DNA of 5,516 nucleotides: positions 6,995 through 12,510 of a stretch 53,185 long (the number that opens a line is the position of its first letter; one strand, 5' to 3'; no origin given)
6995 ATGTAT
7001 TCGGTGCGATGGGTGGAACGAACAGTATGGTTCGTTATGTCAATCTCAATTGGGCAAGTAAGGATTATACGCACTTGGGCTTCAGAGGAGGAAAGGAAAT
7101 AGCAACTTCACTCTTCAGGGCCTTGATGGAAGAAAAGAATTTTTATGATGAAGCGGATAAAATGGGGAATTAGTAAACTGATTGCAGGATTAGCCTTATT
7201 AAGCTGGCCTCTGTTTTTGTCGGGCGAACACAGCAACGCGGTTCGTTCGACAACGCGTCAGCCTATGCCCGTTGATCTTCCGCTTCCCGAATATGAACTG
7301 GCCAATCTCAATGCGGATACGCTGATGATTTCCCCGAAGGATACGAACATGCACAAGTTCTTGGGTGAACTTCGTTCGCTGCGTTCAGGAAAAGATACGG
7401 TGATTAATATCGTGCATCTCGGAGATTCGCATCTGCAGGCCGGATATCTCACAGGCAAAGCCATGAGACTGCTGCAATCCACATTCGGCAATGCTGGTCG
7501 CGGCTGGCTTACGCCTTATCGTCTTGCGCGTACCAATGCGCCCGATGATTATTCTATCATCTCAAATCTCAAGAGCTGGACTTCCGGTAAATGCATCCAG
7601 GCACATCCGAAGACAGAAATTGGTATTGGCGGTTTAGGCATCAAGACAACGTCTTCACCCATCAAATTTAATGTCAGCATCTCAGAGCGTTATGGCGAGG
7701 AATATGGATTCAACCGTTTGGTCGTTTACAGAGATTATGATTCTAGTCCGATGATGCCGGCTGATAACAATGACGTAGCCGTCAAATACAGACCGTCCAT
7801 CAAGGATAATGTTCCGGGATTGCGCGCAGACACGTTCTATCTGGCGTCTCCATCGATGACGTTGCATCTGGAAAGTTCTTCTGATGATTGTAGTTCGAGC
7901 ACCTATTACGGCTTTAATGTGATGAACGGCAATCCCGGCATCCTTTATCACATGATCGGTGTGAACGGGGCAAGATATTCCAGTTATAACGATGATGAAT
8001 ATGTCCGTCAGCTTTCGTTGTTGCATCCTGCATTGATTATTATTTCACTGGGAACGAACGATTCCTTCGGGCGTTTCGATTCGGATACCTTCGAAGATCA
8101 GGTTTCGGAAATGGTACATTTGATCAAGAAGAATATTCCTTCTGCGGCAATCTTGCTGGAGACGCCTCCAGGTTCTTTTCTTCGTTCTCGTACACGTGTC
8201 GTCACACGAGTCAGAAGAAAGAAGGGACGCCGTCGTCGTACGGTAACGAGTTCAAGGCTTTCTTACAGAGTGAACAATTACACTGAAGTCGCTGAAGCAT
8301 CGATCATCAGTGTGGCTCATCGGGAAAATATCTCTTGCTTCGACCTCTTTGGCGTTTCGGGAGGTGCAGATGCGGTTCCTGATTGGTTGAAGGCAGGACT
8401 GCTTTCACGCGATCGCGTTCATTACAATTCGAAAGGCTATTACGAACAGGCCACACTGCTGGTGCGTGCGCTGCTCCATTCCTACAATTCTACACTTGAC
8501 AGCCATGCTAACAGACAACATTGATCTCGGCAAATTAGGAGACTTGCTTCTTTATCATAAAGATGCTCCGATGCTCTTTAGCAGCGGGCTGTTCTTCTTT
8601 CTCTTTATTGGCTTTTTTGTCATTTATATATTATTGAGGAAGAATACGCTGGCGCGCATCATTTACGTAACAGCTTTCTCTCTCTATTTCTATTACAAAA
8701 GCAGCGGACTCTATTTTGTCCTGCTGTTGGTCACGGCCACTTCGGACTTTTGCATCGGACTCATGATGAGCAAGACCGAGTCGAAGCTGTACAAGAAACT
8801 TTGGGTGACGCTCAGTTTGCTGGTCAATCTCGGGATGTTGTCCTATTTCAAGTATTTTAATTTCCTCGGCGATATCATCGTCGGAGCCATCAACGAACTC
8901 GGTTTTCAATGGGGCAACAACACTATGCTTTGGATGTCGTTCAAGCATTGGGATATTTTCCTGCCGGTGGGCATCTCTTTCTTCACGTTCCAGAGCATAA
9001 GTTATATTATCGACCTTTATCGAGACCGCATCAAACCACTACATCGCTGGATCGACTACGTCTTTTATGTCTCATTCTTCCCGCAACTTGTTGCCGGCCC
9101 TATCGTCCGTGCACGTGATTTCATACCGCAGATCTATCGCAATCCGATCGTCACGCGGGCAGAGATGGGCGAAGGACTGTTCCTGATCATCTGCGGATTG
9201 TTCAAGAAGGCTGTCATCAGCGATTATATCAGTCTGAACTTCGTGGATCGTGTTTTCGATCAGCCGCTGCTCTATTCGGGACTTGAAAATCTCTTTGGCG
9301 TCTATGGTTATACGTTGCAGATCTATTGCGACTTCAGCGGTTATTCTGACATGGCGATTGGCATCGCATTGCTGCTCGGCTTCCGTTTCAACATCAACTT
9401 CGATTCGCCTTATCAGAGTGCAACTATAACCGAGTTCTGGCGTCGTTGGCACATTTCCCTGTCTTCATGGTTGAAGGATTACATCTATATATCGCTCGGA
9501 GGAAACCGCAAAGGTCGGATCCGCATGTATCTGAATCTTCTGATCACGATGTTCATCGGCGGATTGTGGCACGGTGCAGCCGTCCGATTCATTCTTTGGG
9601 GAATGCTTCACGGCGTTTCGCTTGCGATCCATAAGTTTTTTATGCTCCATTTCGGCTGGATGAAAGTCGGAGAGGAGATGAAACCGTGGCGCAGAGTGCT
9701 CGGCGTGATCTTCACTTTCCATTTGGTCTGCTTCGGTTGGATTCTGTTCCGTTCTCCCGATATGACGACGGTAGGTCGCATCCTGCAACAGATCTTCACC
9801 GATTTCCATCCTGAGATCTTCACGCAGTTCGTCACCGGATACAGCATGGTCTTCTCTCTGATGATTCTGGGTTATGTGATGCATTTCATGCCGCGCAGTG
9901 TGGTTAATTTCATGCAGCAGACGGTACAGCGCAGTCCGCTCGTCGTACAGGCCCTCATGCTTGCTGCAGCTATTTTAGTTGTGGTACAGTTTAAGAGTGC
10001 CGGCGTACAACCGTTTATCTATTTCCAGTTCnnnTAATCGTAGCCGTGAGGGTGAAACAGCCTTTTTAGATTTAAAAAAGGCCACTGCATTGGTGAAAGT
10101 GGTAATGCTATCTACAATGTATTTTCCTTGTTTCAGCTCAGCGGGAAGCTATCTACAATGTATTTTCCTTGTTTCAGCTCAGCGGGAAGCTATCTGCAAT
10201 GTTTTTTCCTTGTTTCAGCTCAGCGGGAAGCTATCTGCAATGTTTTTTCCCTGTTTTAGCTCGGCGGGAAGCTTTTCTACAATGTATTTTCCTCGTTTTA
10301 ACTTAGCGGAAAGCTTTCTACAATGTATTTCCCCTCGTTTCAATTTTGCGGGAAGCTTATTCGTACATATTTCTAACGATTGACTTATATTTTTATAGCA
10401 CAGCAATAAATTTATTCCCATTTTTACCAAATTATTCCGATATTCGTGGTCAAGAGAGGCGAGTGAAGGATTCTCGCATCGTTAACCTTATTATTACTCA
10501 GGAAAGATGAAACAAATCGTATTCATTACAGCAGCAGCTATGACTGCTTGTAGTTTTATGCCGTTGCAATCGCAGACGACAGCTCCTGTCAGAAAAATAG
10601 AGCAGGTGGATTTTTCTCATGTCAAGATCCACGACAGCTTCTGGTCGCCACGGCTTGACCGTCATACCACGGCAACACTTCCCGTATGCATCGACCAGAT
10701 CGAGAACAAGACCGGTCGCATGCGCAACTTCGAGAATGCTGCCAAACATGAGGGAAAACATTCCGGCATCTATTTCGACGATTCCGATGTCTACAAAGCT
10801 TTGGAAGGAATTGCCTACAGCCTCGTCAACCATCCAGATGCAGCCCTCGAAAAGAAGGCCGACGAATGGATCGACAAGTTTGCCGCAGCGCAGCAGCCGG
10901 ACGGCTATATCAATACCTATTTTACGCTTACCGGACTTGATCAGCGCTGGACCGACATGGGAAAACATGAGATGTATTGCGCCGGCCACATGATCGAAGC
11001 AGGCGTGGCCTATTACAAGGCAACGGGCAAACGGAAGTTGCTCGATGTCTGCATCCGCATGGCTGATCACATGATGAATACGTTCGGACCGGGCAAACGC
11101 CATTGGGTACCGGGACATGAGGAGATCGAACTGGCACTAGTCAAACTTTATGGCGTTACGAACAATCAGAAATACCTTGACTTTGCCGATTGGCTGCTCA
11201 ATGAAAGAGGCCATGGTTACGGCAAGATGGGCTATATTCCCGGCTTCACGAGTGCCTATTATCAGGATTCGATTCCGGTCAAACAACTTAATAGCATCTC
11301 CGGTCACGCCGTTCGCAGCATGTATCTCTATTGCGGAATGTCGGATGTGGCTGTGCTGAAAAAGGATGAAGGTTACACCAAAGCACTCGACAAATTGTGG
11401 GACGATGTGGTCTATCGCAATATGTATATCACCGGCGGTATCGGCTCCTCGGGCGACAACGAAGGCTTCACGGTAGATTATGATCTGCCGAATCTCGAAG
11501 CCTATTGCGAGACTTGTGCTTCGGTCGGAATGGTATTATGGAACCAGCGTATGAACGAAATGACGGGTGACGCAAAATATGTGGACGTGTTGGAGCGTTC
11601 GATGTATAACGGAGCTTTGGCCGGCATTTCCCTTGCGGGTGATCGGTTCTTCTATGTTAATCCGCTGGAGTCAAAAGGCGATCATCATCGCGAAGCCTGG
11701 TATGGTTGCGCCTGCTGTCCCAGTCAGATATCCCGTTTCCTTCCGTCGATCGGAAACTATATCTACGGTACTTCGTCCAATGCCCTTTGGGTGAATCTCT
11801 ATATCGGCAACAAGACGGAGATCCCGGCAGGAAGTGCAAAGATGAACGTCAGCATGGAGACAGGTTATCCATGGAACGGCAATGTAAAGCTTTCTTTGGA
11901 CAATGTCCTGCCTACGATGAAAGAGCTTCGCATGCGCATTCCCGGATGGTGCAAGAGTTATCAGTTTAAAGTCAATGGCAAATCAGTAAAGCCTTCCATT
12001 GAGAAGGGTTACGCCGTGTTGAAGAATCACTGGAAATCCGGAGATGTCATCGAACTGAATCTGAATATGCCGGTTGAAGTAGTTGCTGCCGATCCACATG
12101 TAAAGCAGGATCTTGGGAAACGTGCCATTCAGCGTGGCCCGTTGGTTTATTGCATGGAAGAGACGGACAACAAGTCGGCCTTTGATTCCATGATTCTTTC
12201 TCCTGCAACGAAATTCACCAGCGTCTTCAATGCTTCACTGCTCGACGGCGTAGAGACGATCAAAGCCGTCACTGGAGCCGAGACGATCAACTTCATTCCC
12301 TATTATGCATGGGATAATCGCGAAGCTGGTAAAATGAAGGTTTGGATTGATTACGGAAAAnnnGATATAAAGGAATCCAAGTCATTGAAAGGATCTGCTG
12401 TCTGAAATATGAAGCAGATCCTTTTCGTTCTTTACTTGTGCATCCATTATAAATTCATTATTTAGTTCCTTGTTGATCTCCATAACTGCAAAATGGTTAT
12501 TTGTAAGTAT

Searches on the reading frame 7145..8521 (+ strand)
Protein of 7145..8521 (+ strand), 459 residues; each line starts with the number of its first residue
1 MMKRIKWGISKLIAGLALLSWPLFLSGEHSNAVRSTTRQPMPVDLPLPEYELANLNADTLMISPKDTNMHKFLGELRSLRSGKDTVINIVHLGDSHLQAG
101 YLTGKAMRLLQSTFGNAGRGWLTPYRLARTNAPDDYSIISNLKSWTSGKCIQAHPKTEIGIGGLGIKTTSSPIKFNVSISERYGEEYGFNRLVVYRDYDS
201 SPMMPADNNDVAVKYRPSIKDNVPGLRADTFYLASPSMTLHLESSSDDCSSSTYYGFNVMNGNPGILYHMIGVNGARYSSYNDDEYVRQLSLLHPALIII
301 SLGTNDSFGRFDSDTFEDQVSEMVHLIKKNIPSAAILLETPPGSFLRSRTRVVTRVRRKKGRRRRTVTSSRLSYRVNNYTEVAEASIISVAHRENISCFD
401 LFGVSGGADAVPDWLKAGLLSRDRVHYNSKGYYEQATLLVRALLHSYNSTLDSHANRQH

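Call 49: search_protein_families(library=pfam, proteins=[window:7145-8521:+], max_evalue=0.0001)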
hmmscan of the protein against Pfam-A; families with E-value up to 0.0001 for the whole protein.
window:7145-8521:+ (459 aa): 2 families
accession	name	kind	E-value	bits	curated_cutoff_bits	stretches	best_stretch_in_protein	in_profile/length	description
PF13472.12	Lipase_GDSL_2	-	1.7e-12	48.7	32.9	1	263-432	33-176/178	GDSL-like Lipase/Acylhydrolase family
PF00657.28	Lipase_GDSL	-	7.5e-11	43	23.6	1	272-436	48-205/208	GDSL-like Lipase/Acylhydrolase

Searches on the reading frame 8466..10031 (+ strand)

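Call 49: search_protein_families(library=pfam, proteins=[window:8466-10031:+], max_evalue=0.0001)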
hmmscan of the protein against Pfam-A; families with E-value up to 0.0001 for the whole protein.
window:8466-10031:+ (522 aa): 1 family
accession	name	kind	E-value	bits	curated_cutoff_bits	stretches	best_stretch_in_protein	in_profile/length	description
PF03062.24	MBOAT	-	3.8e-28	99.2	27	1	193-396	79-301/337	MBOAT, membrane-bound O-acyltransferase family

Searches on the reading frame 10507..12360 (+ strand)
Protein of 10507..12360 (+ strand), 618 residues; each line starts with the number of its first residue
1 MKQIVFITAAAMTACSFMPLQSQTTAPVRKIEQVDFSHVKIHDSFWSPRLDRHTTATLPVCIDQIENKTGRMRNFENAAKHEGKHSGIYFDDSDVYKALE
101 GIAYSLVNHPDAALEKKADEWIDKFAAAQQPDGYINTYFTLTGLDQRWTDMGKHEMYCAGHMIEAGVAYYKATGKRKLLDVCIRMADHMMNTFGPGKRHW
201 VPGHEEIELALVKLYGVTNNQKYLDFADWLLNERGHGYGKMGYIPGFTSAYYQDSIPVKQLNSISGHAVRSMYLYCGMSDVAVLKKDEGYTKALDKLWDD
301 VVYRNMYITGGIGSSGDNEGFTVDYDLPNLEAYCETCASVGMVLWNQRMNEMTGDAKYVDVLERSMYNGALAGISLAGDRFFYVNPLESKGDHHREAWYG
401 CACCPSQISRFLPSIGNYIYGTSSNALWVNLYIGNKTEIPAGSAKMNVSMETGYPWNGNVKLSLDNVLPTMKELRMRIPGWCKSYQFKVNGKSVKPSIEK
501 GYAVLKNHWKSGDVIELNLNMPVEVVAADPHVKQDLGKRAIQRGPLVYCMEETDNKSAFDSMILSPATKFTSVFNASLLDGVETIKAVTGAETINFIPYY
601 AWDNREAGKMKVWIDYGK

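Call 49: search_protein_families(library=pfam, proteins=[window:10507-12360:+], max_evalue=0.0001)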
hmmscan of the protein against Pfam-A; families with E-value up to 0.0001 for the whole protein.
window:10507-12360:+ (618 aa): 3 families
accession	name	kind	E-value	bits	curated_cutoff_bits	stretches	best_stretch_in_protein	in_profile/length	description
PF07944.18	Beta-AFase-like_GH127_cat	-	2.2e-112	376.2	24.9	1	38-416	1-375/376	Beta-L-arabinofuranosidase, GH127 catalytic domain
PF20737.2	Glyco_hydro127C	-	1.8e-25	88.9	23.7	1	523-614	1-70/71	Glycoside hydrolase family 127 C-terminal domain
PF20736.2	Glyco_hydro127M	-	2.2e-22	79.4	24.2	1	427-521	2-95/95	Beta-L-arabinofuranosidase, GH127 middle domain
